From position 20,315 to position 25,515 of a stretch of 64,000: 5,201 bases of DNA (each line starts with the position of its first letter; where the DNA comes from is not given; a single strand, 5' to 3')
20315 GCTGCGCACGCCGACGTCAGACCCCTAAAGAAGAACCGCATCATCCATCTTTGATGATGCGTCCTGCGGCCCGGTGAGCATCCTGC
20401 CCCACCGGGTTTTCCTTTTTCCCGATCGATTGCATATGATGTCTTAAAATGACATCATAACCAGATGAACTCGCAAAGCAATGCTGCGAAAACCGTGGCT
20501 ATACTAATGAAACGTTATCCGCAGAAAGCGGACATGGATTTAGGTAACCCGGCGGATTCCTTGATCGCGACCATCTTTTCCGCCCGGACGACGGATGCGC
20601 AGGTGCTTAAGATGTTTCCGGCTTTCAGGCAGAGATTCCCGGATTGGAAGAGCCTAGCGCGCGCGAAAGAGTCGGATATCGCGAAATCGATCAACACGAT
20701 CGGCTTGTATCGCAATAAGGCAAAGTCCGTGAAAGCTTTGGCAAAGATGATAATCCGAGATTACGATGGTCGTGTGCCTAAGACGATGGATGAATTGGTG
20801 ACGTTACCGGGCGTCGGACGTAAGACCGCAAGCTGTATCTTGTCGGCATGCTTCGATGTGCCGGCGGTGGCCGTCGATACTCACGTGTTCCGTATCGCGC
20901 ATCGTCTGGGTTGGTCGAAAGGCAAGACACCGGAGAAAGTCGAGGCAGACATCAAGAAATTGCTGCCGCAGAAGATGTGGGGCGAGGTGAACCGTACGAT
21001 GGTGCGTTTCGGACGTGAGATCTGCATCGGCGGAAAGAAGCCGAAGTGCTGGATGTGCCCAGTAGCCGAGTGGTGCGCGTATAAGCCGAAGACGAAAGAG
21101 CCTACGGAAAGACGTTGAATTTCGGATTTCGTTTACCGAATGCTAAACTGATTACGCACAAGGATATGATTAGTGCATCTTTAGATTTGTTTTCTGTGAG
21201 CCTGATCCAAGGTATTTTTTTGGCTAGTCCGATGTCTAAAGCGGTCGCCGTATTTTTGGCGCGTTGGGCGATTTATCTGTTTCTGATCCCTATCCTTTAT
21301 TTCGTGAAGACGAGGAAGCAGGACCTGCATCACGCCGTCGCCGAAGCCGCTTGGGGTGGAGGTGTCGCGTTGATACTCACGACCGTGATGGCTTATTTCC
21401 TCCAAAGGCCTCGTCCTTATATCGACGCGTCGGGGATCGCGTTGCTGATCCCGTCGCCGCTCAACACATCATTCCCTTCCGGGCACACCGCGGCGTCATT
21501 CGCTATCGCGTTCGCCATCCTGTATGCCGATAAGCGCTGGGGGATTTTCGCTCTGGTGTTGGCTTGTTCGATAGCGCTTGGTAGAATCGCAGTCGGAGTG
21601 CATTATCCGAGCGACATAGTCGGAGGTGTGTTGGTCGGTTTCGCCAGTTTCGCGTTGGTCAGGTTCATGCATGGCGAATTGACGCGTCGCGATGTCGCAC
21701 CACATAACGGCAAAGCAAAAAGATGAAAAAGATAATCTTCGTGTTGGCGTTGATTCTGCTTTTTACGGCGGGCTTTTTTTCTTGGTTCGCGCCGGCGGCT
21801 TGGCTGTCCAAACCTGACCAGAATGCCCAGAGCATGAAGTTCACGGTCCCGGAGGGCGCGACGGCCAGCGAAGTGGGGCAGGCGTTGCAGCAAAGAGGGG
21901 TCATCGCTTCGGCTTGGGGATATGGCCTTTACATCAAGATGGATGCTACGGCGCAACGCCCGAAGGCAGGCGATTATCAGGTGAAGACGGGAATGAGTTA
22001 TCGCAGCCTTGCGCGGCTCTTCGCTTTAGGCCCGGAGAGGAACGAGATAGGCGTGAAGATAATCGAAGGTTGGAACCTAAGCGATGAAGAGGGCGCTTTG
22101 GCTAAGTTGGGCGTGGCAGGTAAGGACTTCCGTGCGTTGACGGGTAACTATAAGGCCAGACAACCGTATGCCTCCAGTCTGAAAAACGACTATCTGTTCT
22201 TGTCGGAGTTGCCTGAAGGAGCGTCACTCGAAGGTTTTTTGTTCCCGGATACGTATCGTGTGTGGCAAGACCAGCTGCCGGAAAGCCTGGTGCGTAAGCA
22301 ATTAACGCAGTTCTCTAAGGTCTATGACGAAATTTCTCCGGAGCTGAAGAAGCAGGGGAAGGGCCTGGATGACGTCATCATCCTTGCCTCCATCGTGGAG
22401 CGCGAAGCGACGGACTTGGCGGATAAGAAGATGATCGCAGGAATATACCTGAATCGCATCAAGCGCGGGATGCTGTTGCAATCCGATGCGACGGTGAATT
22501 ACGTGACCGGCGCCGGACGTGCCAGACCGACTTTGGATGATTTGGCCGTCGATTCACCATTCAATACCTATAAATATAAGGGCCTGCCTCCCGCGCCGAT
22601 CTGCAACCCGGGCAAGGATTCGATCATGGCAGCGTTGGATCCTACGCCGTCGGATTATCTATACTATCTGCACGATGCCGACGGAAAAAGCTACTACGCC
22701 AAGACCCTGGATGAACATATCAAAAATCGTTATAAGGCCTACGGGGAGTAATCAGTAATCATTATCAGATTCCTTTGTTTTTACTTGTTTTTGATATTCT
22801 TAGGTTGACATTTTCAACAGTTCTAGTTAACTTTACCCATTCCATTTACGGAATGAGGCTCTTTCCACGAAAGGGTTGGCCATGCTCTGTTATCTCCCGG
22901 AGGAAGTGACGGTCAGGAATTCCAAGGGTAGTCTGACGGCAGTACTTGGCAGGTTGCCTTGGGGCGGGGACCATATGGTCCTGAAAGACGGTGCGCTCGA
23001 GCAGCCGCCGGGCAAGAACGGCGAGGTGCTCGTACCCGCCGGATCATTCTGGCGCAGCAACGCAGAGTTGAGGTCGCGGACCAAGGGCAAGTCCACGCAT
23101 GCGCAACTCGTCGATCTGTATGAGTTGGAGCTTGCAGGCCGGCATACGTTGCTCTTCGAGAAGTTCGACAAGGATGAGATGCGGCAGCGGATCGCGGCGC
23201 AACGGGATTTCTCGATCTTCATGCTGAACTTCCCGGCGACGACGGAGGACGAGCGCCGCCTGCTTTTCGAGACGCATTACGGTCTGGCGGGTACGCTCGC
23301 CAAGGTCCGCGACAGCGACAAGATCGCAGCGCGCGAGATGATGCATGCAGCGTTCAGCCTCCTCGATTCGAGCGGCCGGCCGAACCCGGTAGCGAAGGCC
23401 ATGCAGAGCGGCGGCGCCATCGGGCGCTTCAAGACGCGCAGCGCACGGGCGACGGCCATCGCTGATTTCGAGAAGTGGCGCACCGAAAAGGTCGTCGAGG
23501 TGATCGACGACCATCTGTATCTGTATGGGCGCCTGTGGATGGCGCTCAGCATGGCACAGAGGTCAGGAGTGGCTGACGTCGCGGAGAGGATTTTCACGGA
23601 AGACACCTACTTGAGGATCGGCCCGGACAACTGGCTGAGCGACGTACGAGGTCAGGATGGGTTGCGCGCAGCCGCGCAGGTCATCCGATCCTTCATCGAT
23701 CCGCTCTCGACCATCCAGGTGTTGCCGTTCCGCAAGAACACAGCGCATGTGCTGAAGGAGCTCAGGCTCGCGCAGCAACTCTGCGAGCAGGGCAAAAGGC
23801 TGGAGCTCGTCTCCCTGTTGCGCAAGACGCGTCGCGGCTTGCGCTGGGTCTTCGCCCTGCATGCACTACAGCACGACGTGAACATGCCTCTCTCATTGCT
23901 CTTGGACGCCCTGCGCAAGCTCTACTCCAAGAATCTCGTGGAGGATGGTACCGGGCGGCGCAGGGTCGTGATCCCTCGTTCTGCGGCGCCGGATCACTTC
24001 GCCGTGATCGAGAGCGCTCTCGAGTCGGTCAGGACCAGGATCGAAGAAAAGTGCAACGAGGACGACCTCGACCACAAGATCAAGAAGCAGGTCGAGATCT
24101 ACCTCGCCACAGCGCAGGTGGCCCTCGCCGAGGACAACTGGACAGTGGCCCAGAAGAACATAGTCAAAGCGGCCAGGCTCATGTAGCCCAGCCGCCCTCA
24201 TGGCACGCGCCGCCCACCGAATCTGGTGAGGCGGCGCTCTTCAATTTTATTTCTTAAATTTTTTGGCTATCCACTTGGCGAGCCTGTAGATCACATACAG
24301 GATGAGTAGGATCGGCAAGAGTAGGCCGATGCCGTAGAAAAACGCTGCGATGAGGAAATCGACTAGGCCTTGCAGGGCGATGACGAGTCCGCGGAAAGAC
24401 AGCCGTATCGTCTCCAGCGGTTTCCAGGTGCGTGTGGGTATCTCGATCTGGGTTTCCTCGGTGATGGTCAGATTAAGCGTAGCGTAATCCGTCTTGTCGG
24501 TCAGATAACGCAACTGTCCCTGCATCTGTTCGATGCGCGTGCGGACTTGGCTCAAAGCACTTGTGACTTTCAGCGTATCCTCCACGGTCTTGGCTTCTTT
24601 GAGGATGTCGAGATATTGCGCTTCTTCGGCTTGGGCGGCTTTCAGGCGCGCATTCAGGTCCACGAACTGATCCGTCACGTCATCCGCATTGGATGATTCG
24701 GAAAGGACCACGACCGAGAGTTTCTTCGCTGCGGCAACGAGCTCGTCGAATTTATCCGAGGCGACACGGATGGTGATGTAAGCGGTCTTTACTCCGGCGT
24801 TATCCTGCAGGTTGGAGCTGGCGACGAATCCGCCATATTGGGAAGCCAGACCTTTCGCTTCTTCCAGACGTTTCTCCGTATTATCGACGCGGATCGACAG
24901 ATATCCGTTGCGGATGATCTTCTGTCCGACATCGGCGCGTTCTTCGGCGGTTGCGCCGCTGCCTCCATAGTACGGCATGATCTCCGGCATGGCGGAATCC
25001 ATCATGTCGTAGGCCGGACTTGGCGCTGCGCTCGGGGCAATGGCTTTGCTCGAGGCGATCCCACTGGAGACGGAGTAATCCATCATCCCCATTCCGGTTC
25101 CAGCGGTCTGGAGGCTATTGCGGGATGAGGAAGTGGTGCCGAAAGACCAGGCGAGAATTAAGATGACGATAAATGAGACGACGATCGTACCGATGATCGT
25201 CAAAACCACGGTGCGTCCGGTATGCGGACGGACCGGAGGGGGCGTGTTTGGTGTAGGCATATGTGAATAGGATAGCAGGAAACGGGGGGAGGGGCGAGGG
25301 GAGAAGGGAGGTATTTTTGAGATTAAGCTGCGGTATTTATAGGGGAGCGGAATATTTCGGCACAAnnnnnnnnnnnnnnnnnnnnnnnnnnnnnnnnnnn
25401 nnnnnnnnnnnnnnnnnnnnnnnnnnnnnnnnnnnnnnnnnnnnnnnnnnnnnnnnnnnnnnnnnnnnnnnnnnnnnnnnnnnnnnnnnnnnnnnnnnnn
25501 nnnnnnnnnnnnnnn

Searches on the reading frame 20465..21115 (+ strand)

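Call 107: search_protein_families(library=pfam, proteins=[window:20465-21115:+], max_evalue=0.00001)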
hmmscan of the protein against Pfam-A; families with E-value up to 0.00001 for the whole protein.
window:20465-21115:+ (217 aa): 2 families
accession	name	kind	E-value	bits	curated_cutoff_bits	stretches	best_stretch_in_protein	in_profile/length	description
PF00730.31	HhH-GPD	-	1.8e-25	89.8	26.2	1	34-169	1-108/108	HhH-GPD superfamily base excision DNA repair protein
PF00633.29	HHH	-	1.5e-09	37.6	24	1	100-127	2-29/30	Helix-hairpin-helix motif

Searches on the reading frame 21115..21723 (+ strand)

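Call 107: search_protein_families(library=pfam, proteins=[window:21115-21723:+], max_evalue=0.00001)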
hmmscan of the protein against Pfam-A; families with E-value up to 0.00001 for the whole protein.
window:21115-21723:+ (203 aa): 2 families
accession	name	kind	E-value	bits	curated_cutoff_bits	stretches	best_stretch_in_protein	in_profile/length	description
PF01569.27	PAP2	-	3.1e-22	79.1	27.2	1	79-188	6-127/130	PAP2 superfamily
PF14378.12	PAP2_3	-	1.3e-08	35.4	27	1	75-181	59-190/190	PAP2 superfamily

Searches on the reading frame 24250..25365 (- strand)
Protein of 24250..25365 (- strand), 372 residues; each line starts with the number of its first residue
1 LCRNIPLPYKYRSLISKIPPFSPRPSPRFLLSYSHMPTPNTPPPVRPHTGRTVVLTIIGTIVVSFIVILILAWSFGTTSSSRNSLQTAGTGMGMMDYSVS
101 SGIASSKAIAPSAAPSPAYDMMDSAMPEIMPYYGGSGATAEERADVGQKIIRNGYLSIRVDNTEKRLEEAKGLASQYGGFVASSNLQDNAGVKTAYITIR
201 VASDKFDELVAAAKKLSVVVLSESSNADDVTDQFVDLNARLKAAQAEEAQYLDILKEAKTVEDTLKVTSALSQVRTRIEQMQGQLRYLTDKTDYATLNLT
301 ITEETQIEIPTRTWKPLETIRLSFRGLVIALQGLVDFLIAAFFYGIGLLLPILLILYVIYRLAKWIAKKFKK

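Call 104: search_protein_families(library=pfam, proteins=[window:24250-25365:-], max_evalue=0.001)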
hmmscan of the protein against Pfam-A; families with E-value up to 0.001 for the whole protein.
window:24250-25365:- (372 aa): 1 family
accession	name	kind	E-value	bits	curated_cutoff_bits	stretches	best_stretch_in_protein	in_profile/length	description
PF14257.11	DUF4349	-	2.1e-51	174.8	27.7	1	148-355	1-211/213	Domain of unknown function (DUF4349)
